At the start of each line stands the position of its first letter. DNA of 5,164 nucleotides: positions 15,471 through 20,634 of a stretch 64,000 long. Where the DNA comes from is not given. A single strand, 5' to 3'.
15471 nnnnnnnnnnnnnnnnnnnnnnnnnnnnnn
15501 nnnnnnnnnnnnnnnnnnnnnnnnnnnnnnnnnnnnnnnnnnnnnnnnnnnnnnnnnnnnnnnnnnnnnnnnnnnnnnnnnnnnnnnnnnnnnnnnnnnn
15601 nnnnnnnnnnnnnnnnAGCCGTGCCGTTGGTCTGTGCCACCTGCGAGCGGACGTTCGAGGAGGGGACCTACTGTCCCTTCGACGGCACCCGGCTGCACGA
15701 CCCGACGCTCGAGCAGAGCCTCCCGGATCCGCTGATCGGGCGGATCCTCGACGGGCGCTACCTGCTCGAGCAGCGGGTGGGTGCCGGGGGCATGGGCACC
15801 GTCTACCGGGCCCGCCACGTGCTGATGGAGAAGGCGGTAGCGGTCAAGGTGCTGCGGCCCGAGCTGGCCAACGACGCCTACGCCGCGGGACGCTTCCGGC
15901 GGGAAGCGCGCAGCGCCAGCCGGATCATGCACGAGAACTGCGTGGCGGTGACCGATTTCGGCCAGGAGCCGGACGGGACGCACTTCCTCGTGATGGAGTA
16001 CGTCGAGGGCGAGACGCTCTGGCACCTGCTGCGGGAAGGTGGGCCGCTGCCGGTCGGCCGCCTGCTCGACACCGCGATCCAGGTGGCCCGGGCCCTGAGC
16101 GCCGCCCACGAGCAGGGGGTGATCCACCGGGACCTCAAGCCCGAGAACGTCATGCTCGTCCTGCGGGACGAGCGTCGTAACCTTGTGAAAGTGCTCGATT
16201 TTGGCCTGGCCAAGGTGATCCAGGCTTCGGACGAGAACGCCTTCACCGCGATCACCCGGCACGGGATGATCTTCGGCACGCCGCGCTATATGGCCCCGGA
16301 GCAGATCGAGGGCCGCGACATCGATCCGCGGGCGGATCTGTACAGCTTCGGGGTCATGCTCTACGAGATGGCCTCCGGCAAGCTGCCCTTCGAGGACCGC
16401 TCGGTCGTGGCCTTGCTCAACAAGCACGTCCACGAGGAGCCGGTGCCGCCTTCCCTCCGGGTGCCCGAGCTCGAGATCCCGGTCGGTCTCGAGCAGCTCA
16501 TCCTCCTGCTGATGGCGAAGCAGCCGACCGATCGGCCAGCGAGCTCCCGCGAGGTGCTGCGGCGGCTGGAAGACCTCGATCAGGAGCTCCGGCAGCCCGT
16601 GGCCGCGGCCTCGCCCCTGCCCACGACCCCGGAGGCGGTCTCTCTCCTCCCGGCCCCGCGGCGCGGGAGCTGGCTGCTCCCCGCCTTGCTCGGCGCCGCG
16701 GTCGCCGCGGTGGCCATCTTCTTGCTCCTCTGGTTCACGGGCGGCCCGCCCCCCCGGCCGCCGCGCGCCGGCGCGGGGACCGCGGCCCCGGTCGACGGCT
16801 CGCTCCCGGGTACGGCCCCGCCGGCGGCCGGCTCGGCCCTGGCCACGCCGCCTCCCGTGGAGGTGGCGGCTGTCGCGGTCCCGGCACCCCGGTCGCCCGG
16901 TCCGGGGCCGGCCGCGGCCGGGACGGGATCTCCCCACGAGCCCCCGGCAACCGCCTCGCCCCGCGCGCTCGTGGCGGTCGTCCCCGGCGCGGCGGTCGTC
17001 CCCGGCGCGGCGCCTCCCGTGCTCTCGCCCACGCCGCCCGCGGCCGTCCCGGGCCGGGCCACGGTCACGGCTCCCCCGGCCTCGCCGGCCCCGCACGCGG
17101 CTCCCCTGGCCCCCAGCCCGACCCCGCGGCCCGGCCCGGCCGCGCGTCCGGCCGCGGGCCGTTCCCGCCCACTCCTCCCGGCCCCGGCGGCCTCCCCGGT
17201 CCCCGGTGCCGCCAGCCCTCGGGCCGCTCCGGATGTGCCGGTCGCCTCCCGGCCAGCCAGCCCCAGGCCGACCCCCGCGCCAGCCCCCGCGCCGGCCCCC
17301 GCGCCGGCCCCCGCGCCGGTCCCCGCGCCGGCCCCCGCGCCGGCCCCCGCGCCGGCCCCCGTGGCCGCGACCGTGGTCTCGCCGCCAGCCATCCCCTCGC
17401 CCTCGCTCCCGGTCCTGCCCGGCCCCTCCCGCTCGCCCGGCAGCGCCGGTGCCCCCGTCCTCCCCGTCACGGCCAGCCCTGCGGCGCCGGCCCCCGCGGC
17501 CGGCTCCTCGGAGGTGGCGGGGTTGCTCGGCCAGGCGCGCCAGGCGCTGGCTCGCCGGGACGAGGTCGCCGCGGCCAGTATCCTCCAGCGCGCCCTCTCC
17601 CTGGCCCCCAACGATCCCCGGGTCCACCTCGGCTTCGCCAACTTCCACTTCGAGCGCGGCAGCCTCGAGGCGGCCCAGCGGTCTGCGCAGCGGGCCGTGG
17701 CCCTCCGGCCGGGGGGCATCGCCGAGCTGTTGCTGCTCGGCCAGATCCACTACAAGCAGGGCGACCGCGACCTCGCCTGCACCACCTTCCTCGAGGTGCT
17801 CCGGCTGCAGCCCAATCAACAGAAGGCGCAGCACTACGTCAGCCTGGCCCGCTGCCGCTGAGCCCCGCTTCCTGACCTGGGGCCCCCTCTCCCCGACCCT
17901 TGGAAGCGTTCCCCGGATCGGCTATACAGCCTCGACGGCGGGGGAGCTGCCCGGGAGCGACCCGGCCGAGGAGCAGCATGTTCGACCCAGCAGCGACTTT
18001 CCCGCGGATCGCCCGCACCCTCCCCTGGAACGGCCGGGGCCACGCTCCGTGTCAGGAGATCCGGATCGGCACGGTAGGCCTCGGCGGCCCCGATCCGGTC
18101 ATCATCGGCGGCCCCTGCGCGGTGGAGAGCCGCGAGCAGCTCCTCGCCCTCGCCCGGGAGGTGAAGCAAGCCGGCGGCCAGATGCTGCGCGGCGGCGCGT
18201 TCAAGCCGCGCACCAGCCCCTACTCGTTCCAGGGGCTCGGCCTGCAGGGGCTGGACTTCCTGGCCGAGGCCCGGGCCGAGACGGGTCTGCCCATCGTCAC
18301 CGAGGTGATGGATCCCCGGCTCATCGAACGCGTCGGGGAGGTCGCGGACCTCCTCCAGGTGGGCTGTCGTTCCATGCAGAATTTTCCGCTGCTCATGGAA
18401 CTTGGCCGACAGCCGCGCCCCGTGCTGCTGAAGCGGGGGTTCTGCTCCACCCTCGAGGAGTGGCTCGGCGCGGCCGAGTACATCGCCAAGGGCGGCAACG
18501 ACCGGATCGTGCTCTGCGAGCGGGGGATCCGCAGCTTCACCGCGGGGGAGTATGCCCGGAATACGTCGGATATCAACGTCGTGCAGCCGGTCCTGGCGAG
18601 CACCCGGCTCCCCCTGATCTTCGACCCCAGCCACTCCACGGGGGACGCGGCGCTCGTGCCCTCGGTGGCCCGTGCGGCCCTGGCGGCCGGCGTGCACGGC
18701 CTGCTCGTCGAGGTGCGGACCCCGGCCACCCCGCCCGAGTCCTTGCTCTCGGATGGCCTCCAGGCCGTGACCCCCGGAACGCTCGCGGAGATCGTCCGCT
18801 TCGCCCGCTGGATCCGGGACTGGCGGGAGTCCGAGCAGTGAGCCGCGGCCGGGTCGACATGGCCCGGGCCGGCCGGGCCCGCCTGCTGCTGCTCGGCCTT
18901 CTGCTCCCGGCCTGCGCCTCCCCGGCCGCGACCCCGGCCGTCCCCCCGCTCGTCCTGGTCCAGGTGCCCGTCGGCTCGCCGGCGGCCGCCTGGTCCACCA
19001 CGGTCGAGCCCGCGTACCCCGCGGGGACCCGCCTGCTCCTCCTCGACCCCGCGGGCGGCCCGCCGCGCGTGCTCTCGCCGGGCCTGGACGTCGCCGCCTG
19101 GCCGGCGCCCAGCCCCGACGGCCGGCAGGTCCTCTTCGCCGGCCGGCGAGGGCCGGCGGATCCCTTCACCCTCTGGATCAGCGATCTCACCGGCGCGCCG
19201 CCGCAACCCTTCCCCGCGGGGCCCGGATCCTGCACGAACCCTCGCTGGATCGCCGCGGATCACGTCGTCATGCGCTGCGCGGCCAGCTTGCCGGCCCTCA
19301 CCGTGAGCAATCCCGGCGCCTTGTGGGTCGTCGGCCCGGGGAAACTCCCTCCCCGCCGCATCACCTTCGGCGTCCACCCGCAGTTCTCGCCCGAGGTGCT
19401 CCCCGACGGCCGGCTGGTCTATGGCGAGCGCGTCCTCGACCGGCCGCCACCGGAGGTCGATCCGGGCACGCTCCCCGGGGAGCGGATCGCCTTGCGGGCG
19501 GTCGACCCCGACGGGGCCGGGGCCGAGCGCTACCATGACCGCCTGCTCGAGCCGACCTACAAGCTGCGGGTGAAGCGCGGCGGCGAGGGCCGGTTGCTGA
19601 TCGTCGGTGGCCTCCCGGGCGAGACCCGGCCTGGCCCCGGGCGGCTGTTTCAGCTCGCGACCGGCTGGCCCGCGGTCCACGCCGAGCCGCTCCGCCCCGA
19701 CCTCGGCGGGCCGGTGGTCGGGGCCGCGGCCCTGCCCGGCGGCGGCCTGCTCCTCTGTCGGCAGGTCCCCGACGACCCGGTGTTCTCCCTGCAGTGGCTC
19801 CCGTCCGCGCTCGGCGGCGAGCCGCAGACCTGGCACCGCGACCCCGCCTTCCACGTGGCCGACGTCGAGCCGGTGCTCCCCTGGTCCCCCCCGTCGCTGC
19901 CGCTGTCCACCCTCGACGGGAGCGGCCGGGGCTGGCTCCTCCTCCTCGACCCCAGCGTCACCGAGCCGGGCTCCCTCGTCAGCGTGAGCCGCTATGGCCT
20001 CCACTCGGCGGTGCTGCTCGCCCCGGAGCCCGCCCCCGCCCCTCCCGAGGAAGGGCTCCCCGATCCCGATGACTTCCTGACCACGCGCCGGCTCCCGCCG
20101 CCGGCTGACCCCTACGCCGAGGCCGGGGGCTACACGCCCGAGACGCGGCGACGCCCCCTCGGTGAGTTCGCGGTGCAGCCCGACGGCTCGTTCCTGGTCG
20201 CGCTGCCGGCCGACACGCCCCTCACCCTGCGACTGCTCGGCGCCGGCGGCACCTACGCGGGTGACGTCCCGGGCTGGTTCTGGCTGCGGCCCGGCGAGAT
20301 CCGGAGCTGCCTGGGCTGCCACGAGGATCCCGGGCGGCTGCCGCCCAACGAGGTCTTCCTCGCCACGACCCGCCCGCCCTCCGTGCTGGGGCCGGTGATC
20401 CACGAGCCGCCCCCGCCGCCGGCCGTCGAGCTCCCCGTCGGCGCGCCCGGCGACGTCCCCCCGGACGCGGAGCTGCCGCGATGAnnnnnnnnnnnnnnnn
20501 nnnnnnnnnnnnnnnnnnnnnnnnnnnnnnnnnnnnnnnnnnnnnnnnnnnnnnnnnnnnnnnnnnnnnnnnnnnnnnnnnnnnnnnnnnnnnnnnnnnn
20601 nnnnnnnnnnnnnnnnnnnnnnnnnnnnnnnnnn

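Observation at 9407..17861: Chain of translationally coupled signalling genes: HAMP-PP2C phosphatase, TPR protein, secreted PBP-like protein, REC/GHKL-like protein, zinc-ribbon Ser/Thr kinase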

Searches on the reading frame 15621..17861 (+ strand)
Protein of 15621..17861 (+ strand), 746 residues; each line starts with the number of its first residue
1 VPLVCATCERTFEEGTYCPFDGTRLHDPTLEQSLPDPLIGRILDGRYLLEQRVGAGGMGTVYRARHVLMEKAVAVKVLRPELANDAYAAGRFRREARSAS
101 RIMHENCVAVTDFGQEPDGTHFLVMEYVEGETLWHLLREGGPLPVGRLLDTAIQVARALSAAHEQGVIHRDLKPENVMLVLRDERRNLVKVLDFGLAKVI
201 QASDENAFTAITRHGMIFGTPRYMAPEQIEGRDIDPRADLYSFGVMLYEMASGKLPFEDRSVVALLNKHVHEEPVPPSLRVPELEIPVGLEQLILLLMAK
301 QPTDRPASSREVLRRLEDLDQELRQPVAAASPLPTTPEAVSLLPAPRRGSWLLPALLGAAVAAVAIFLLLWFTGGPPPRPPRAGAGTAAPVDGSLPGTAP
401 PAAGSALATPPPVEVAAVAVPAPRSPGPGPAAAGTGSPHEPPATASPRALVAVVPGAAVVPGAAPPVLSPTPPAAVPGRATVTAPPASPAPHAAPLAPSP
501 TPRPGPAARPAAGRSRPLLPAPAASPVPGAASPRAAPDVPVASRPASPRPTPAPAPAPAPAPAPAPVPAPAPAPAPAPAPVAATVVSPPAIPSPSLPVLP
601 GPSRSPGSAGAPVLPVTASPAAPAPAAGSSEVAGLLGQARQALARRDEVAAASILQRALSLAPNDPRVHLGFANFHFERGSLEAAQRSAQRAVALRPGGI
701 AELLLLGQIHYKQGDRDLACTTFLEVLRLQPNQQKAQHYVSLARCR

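Call 4: search_protein_families(library=pfam, proteins=[window:15621-17861:+], max_evalue=0.01)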
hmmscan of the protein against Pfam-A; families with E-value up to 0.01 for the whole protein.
window:15621-17861:+ (746 aa): 16 families
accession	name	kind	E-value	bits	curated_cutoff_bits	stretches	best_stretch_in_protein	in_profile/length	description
PF00069.31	Pkinase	-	1.7e-49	169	31.7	1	49-307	3-253/263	Protein kinase domain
PF07714.23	PK_Tyr_Ser-Thr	-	1e-34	120.5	23.1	1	50-307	4-250/258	Protein tyrosine and serine/threonine kinase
PF14559.12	TPR_19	-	8e-09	36.1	25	1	642-694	1-53/68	Tetratricopeptide repeat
PF03109.22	ABC1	-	4.2e-08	33.1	22.9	1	92-209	110-226/244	ABC1 atypical kinase-like domain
PF07719.23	TPR_2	-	3.1e-07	30.4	27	1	703-732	4-33/34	Tetratricopeptide repeat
PF01636.29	APH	-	3.2e-06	27.5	23.2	0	87-162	32-110/239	Phosphotransferase enzyme family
PF23914.1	TPR_CcmH_CycH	-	2.3e-05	24.7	42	1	640-735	58-156/158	Cytochrome c-type biogenesis protein H TPR domain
PF13181.12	TPR_8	-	3.8e-05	24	25.7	0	704-732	5-33/34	Tetratricopeptide repeat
PF17667.7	Pkinase_fungal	-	9.2e-05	21.8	24.1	1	151-243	294-379/387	Fungal protein kinase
PF13428.12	TPR_14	-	0.00014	22.6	23.5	0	634-674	3-43/44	Tetratricopeptide repeat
PF13174.12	TPR_6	-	0.00021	22.2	26.3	0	703-732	3-32/33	Tetratricopeptide repeat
PF13414.12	TPR_11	-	0.00054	20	26.8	0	676-714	4-42/42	TPR repeat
PF13176.12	TPR_7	-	0.0012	19.2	27.9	0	703-731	2-32/36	Tetratricopeptide repeat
PF13432.12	TPR_16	-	0.0018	19.1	32.7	1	676-732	7-63/65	Tetratricopeptide repeat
PF09295.16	ChAPs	-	0.003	17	20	1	632-726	202-293/395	ChAPs (Chs5p-Arf1p-binding proteins)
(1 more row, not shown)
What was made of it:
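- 15621..17861 (+): g5: membrane Hanks-type Ser/Thr kinase with the layout Cys motif, kinase domain, TM, Pro/Ala-rich linker, C-terminal TPR (presumably periplasmic). Pfam Pkinase 1.7e-49 and TPR_19 8e-9 (call 4).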

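Call 5: search_protein_families(library=ncbifam, proteins=[window:15621-17861:+], max_evalue=0.01)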
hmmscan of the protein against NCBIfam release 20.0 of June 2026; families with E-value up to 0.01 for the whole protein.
window:15621-17861:+ (746 aa): 25 families
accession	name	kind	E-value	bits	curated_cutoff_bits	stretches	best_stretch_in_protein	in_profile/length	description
NF033483.0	PknB_PASTA_kin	equivalog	1.6e-94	317.9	450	1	39-324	1-273/563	Stk1 family PASTA domain-containing Ser/Thr kinase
TIGR03903.1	TOMM_kin_cyc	equivalog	2e-52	178.3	705.75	1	71-319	4-247/1267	TOMM system kinase/cyclase fusion protein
NF052427.1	StpK7MSMEG_1200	equivalog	9.2e-51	173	900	1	45-312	7-261/601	serine/threonine protein kinase StpK7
NF047741.1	antiphage_MADS6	equivalog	9.4e-49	166.4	460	2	150-338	303-479/612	methylation-associated defense system protein kinase MAD6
NF009651.0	PRK13184.1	equivalog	2.4e-38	131.7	839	1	46-318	3-289/932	serine/threonine-protein kinase PknD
NF033442.0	BREX_PglW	equivalog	9.9e-34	116.3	990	2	37-256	504-709/1391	BREX system serine/threonine kinase PglW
NF038150.1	lanthi_synth_IV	equivalog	1.4e-28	99.7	650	1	41-326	185-463/851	class IV lanthionine synthetase LanL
NF053615.1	SerThrKinAfsKStmc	equivalog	6.8e-28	97.8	1300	1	51-490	19-416/809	protein serine/threonine kinase AfsK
NF038151.1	lanthi_synth_III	equivalog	1.8e-14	53.1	575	1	46-233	221-409/833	class III lanthionine synthetase LanKC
NF058632.1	SerThrKinPrkT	equivalog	5.8e-12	45.3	280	1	40-185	16-156/322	serine/threonine protein kinase PrkT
TIGR03724.2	arch_bud32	equivalog_domain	1.6e-09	37.6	125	1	88-207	36-141/193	KEOPS complex kinase/ATPase Bud32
NF043056.1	T4SS_LegK1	equivalog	1.8e-09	36.8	550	1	118-248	151-281/516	Dot/Icm T4SS effector kinase LegK1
NF011463.0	PRK14879.1-4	equivalog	2.6e-09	36.9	188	1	76-207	49-170/237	Kae1-associated kinase Bud32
TIGR02917.1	PEP_TPR_lipo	equivalog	7.6e-09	34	312.2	1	625-737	120-230/899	XrtA/PEP-CTERM system TPR-repeat protein PrsT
NF007174.0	PRK09605.1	equivalog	1.5e-07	30.3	447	1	74-208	365-484/535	bifunctional N(6)-L-threonylcarbamoyladenine synthase/serine/threonine protein kinase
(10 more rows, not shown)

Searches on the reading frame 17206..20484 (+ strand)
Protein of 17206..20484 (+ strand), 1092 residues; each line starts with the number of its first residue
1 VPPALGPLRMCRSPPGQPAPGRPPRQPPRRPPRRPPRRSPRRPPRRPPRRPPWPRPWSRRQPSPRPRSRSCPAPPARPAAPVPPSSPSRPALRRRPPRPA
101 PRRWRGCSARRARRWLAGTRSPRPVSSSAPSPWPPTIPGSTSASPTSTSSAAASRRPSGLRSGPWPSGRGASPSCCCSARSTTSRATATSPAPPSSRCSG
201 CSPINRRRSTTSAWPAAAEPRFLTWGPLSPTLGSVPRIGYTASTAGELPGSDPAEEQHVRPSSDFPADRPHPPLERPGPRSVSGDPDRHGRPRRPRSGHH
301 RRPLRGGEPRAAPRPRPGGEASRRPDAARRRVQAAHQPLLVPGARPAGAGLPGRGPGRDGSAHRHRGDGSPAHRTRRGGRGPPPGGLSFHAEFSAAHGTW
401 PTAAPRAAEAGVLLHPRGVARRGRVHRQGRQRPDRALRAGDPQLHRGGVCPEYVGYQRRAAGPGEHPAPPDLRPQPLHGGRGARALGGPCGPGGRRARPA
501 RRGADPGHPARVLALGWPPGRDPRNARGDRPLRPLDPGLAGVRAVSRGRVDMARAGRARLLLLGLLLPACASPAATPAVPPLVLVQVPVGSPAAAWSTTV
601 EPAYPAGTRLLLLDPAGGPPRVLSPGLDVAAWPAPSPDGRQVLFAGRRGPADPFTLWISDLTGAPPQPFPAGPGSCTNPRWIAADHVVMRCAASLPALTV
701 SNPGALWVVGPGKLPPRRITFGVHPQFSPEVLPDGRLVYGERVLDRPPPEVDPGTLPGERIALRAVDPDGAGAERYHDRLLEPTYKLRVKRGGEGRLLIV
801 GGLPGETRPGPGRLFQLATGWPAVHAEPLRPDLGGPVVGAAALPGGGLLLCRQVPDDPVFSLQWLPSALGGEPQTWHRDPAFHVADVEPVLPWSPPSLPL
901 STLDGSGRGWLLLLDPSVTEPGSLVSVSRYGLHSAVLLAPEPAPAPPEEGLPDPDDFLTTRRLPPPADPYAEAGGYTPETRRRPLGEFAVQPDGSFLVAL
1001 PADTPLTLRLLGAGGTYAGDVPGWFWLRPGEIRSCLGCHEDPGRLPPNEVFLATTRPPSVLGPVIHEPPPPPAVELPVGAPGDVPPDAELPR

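Call 41: search_protein_families(library=pfam, proteins=[window:17206-20484:+], max_evalue=0.001)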
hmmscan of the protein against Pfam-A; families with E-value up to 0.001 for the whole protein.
window:17206-20484:+ (1092 aa): 1 family
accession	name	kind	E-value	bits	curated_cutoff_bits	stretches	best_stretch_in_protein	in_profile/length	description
PF18582.6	HZS_alpha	-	6.4e-15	55.9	26.6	1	978-1040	36-98/98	Hydrazine synthase alpha subunit middle domain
